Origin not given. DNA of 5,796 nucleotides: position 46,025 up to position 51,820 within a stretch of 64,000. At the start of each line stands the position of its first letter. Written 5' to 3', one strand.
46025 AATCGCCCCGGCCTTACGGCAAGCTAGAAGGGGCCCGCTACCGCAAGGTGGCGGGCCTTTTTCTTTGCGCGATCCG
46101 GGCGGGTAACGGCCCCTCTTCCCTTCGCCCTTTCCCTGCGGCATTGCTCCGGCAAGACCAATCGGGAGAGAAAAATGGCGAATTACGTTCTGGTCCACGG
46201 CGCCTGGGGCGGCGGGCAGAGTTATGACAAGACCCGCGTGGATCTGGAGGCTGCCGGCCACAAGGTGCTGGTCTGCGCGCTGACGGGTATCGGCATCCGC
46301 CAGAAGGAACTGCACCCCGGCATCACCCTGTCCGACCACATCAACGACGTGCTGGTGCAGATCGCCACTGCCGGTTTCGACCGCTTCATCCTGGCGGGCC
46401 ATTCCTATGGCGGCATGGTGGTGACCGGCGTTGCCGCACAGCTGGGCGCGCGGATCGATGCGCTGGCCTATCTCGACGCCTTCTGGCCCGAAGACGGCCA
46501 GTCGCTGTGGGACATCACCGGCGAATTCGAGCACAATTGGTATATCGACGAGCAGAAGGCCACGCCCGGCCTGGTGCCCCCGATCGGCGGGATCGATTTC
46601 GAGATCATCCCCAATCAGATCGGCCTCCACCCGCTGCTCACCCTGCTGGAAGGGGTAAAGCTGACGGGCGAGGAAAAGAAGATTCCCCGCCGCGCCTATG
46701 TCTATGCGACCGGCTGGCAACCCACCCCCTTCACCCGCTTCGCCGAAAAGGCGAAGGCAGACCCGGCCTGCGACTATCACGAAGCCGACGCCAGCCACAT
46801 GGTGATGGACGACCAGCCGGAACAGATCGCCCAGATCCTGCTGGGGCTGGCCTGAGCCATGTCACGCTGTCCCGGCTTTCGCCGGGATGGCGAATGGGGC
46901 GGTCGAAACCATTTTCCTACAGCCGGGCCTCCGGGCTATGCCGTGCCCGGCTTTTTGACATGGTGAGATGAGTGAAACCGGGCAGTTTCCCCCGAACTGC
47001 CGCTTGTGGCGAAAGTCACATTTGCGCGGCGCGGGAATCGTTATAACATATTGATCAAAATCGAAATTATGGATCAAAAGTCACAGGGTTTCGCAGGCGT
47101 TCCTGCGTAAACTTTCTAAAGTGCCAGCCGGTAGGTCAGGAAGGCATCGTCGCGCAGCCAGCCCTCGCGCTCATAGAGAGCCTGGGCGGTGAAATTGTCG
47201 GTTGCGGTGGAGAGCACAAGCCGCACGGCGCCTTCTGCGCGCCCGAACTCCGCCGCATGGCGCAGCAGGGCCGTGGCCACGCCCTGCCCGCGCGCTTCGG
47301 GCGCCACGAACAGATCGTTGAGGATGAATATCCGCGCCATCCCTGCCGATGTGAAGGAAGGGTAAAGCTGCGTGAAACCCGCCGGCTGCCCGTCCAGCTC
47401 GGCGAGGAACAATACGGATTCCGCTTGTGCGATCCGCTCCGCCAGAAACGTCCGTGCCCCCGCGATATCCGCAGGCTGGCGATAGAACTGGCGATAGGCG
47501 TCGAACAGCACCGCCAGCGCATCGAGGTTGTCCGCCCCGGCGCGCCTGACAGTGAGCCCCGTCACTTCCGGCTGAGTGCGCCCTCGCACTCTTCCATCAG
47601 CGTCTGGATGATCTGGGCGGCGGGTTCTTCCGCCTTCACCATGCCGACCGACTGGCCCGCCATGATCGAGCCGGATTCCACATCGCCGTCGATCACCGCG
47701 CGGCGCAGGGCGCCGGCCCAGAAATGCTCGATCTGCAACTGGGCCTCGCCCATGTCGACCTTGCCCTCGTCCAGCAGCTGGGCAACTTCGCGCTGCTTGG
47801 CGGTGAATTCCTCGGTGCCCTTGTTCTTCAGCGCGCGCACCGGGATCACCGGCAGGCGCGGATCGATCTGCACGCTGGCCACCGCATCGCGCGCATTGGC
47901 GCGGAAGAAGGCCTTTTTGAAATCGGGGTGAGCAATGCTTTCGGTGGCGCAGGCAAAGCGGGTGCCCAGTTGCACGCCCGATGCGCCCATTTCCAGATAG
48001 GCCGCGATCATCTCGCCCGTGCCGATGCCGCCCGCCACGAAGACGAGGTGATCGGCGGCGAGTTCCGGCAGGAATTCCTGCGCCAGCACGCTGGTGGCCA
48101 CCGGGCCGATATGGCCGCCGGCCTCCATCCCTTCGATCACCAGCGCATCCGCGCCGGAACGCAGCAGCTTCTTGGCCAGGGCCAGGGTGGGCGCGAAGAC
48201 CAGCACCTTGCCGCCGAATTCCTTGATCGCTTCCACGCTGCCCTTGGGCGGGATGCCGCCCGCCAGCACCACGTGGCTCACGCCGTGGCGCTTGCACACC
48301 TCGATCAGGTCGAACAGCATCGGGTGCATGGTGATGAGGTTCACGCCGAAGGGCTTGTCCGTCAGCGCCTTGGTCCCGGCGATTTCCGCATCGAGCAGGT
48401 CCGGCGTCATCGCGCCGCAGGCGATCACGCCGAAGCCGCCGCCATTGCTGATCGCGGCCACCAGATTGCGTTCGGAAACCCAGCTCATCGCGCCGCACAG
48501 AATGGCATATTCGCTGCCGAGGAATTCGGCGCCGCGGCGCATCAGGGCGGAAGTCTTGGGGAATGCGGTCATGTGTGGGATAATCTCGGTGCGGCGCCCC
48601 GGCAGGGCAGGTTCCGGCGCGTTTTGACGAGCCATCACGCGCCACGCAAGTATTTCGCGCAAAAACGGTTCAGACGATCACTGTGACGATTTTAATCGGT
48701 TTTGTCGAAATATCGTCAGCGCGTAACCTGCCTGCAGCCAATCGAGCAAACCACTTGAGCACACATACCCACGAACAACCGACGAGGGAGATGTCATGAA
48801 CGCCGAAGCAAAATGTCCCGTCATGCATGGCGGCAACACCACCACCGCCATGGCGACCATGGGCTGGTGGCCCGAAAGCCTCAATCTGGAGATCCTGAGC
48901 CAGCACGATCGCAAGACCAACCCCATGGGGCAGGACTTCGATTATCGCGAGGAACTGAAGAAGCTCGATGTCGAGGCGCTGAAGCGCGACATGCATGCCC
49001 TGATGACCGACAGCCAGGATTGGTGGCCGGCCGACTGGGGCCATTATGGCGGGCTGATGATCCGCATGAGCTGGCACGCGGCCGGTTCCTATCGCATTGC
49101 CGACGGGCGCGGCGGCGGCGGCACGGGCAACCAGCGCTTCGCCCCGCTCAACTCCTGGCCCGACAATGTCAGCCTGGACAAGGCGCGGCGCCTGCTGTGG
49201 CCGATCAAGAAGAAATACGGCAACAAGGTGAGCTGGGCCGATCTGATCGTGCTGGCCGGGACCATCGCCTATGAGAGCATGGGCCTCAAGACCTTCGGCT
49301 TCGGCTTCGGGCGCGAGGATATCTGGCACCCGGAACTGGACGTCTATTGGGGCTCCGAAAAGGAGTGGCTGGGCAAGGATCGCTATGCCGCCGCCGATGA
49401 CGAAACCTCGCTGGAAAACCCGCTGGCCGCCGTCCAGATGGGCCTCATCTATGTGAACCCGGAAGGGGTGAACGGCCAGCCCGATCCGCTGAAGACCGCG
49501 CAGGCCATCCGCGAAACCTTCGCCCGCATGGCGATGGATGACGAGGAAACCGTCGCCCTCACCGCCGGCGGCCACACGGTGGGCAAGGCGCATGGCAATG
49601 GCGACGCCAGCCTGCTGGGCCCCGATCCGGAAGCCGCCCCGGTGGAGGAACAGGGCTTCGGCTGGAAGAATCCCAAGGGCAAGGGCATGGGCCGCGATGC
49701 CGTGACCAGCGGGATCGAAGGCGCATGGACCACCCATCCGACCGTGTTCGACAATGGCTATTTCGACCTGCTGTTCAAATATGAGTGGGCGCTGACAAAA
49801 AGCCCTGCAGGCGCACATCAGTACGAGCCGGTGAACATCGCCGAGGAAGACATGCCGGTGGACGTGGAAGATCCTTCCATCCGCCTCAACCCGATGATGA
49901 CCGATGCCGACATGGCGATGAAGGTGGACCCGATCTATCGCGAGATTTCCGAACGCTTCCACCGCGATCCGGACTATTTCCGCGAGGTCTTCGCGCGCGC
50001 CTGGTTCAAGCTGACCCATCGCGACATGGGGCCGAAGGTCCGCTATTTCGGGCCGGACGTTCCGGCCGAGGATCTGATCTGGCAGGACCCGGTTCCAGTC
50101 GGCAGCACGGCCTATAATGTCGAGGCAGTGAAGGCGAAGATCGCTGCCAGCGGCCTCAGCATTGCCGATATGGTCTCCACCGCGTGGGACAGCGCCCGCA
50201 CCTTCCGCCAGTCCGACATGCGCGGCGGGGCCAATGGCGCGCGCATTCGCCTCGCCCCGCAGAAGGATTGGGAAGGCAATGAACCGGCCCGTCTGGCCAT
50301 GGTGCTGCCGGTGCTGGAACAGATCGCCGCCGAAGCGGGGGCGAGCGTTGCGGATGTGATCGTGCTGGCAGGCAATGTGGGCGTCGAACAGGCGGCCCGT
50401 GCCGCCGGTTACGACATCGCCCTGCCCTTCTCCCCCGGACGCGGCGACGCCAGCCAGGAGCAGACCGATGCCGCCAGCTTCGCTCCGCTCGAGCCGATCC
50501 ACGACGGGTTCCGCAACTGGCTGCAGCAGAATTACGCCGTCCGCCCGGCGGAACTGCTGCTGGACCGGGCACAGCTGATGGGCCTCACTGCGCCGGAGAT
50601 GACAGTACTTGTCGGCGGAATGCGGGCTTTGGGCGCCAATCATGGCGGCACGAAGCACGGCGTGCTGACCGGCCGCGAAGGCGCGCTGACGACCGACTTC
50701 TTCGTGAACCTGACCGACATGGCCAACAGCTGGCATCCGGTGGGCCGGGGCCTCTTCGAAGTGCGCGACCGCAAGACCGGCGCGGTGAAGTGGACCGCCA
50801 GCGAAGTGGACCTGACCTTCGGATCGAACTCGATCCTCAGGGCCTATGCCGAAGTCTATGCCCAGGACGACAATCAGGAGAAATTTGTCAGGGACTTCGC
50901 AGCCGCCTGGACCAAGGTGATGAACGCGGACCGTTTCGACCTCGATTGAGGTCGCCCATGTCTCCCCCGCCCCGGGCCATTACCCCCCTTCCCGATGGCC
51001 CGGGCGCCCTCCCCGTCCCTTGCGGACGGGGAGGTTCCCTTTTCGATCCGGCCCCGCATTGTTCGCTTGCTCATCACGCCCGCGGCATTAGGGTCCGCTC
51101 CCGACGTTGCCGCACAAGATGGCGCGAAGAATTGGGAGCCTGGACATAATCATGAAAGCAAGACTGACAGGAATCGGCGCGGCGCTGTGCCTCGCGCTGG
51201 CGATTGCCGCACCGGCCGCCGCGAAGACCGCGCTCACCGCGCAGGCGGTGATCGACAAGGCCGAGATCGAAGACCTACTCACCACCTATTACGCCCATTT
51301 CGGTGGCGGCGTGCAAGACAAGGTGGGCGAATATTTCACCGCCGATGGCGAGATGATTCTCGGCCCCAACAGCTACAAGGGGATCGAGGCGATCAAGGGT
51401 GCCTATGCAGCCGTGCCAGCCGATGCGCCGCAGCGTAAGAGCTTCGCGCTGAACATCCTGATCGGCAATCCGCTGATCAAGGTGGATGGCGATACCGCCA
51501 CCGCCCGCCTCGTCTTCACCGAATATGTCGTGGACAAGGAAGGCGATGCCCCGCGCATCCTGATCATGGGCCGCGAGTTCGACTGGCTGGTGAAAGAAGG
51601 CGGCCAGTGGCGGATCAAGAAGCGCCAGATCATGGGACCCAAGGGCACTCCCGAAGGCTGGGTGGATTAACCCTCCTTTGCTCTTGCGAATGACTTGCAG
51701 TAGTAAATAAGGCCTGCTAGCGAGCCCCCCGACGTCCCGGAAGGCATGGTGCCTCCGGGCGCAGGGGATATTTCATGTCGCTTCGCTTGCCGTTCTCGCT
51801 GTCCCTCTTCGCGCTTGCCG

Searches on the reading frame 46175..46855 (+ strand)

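Call 14: search_protein_families(library=pfam, proteins=[window:46175-46855:+], max_evalue=0.00001)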
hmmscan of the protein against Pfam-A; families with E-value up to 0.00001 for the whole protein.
window:46175-46855:+ (226 aa): 2 families
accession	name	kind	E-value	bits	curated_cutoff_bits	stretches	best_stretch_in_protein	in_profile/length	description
PF12697.13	Abhydrolase_6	-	1.4e-12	49.2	26.3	1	5-220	2-216/217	Alpha/beta hydrolase family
PF00561.26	Abhydrolase_1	-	9e-08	32.5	25.8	1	5-106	4-111/245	alpha/beta hydrolase fold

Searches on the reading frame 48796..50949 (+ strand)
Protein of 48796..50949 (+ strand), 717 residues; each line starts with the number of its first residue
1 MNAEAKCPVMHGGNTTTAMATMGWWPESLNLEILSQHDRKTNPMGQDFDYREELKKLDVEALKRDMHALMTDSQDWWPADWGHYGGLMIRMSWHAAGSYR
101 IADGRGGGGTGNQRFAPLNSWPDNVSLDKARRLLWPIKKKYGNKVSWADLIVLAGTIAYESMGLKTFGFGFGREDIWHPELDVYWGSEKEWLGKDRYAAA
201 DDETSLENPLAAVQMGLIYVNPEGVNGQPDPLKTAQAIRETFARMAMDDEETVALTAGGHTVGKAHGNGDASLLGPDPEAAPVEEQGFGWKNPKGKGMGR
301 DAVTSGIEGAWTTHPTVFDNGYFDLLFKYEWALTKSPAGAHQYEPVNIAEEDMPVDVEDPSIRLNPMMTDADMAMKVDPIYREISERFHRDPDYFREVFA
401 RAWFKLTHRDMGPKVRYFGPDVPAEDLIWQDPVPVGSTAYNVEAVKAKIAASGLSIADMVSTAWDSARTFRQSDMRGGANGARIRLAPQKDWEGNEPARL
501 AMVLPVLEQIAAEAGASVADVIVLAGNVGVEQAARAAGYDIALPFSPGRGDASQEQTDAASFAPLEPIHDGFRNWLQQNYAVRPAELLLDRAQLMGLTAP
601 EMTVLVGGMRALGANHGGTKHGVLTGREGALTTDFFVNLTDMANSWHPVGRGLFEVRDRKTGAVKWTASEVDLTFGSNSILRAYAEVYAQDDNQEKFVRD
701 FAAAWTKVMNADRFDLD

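Call 14: search_protein_families(library=pfam, proteins=[window:48796-50949:+], max_evalue=0.00001)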
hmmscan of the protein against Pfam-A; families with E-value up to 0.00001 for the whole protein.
window:48796-50949:+ (717 aa): 1 family
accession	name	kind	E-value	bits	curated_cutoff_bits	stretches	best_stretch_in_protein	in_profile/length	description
PF00141.28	peroxidase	-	7e-73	245.8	27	2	79-390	10-236/237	Peroxidase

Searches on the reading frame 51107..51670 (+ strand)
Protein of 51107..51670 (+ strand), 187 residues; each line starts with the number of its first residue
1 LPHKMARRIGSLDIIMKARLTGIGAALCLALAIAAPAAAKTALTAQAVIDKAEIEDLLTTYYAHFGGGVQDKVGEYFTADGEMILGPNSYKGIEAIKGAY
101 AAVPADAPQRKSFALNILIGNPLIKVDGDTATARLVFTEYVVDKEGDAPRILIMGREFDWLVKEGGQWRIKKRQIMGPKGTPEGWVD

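Call 14: search_protein_families(library=pfam, proteins=[window:51107-51670:+], max_evalue=0.00001)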
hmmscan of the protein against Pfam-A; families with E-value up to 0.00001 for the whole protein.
window:51107-51670:+ (187 aa): 1 family
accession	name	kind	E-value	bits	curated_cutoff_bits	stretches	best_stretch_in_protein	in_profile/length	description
PF13577.12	SnoaL_4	-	3.7e-20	72.6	24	1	48-173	3-125/126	SnoaL-like domain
